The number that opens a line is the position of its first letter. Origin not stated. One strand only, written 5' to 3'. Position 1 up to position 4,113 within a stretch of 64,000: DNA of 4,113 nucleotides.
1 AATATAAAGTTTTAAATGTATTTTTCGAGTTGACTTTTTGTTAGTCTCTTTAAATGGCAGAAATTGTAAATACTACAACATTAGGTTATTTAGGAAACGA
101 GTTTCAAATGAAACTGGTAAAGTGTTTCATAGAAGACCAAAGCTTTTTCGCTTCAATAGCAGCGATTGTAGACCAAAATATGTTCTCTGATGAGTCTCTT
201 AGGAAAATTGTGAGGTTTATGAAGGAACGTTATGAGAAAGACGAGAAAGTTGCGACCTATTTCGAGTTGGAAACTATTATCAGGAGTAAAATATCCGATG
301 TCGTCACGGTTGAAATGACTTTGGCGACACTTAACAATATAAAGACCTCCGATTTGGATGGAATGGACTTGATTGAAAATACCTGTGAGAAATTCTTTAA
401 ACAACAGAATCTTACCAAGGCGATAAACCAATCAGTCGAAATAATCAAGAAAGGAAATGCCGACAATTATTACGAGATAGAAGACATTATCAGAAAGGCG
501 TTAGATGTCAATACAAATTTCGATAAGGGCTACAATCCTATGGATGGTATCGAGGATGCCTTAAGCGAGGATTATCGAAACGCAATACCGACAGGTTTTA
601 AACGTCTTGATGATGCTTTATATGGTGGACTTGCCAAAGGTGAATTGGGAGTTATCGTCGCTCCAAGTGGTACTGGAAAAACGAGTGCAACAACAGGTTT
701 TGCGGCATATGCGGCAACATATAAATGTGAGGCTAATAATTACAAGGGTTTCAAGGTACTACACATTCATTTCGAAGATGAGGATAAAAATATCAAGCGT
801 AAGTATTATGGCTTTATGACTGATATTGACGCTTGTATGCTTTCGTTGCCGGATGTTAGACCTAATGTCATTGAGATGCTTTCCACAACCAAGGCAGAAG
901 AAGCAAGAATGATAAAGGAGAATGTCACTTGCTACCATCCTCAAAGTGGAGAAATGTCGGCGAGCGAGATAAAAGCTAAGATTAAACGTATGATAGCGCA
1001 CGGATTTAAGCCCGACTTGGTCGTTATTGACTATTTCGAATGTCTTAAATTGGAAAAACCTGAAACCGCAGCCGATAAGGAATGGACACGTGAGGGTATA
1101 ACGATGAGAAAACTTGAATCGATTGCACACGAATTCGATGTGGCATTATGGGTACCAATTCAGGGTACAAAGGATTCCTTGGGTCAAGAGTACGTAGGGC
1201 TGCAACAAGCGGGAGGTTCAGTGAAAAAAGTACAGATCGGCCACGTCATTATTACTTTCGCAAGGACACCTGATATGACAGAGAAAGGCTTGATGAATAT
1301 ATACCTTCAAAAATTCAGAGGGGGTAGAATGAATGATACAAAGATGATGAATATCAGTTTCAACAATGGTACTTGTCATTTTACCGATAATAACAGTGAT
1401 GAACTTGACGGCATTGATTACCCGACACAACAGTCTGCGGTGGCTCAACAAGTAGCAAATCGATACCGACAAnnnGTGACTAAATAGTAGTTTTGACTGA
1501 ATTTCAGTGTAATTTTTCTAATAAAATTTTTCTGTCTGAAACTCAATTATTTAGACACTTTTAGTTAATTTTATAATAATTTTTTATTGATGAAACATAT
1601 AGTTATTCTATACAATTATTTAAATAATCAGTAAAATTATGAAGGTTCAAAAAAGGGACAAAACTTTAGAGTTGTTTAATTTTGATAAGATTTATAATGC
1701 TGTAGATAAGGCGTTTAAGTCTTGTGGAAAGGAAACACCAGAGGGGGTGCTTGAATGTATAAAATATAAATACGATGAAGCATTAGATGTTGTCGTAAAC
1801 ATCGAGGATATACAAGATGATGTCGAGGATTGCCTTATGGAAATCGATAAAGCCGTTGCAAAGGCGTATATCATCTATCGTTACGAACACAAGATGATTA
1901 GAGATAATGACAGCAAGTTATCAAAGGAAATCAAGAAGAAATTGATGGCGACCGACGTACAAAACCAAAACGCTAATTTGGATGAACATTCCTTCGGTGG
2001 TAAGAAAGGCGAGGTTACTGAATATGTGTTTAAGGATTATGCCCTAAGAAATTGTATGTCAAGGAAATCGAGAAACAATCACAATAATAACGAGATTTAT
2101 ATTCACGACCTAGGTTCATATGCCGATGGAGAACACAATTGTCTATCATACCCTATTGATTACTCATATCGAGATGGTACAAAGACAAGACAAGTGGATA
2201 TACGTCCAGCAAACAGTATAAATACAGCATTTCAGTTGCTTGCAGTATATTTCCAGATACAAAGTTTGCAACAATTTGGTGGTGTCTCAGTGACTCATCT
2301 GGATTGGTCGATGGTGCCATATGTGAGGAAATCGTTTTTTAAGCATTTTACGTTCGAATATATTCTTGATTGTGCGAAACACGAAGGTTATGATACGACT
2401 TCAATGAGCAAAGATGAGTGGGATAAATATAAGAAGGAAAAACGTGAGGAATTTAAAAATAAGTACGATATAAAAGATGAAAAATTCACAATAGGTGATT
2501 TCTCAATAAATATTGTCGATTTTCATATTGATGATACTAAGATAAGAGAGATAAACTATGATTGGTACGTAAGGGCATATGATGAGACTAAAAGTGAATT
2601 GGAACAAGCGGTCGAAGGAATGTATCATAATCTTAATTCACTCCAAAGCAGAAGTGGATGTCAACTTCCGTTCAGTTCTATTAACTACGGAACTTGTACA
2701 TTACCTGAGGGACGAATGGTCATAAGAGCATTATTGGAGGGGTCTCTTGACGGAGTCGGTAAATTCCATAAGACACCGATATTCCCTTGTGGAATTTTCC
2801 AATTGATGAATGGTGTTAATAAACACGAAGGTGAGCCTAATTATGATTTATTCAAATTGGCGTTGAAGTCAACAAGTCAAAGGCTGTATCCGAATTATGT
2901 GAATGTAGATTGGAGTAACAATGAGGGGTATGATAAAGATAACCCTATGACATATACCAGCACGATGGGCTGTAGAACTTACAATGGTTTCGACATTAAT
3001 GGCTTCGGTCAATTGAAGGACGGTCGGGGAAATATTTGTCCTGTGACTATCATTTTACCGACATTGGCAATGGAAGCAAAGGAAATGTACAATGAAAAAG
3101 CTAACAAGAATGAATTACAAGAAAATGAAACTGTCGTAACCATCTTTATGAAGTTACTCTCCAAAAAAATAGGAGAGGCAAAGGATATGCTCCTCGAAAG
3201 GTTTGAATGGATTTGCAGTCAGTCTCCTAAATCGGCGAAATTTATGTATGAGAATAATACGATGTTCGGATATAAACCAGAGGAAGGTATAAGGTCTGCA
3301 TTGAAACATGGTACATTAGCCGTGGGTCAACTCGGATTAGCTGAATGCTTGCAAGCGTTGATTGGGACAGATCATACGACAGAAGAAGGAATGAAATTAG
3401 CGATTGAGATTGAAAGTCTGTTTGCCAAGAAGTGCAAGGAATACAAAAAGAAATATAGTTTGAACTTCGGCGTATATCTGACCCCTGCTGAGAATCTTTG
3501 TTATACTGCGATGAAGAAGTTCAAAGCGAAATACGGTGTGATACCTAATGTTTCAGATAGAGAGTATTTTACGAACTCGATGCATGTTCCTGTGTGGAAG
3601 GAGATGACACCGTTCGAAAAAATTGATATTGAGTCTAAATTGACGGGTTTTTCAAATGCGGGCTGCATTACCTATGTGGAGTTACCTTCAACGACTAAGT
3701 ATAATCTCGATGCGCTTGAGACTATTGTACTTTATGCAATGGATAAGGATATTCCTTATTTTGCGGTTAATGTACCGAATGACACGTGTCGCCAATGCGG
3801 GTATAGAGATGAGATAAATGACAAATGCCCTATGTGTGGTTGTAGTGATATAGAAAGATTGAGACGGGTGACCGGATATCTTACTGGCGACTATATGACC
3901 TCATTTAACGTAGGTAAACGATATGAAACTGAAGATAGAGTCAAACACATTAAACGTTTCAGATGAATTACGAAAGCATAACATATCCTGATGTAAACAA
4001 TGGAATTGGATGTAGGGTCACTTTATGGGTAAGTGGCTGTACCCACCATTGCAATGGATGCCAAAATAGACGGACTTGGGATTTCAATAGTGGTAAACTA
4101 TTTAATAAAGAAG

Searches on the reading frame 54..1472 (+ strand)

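Call 26: search_protein_families(library=phrogs, proteins=[window:54-1472:+], max_evalue=0.00001)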
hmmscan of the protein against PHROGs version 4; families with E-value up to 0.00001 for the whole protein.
window:54-1472:+ (473 aa): 3 families
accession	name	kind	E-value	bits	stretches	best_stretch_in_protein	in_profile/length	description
phrog_19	-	DNA, RNA and nucleotide metabolism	4.8e-57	195.2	1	17-457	163-589/621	DnaB-like replicative helicase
phrog_239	-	DNA, RNA and nucleotide metabolism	6.8e-21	75.9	1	166-453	327-606/801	DNA primase/helicase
phrog_243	-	DNA, RNA and nucleotide metabolism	5.6e-10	39.6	1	168-448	10-270/273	DnaB-like replicative helicase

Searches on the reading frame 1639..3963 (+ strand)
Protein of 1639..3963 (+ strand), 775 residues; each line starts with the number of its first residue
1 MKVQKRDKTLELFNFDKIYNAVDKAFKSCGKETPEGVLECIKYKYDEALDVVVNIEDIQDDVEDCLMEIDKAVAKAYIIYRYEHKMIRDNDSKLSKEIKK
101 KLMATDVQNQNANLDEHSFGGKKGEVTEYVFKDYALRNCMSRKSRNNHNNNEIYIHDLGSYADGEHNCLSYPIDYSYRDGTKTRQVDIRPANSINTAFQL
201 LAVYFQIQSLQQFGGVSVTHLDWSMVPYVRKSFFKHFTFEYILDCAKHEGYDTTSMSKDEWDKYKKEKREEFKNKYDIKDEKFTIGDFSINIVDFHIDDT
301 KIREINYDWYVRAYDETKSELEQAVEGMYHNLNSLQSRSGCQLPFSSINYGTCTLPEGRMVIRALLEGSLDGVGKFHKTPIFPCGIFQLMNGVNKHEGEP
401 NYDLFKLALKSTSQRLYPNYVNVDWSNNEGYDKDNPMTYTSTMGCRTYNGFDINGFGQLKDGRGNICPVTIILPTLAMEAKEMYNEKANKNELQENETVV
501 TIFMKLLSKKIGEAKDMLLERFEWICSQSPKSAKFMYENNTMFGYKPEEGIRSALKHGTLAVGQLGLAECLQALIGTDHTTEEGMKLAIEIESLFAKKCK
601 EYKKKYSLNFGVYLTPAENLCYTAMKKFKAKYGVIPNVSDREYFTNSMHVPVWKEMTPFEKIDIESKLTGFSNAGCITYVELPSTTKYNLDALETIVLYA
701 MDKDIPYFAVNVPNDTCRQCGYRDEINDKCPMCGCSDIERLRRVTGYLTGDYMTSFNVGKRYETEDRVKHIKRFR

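Call 26: search_protein_families(library=phrogs, proteins=[window:1639-3963:+], max_evalue=0.00001)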
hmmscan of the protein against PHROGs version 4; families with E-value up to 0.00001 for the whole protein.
window:1639-3963:+ (775 aa): 4 families
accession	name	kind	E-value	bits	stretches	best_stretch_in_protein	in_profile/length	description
phrog_487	-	moron, auxiliary metabolic gene and host takeover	1.7e-175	586.2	1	1-772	4-714/718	NrdD-like anaerobic ribonucleotide reductase large subunit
phrog_4218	-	DNA, RNA and nucleotide metabolism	3.1e-72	244.5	1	440-771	8-333/333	anaerobic ribonucleoside reductase large subunit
phrog_29160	-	DNA, RNA and nucleotide metabolism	4.6e-34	118.9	1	617-770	2-155/158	anaerobic ribonucleoside reductase large subunit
phrog_26446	-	DNA, RNA and nucleotide metabolism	8e-21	74.8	1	610-753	227-373/761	anaerobic ribonucleoside reductase large subunit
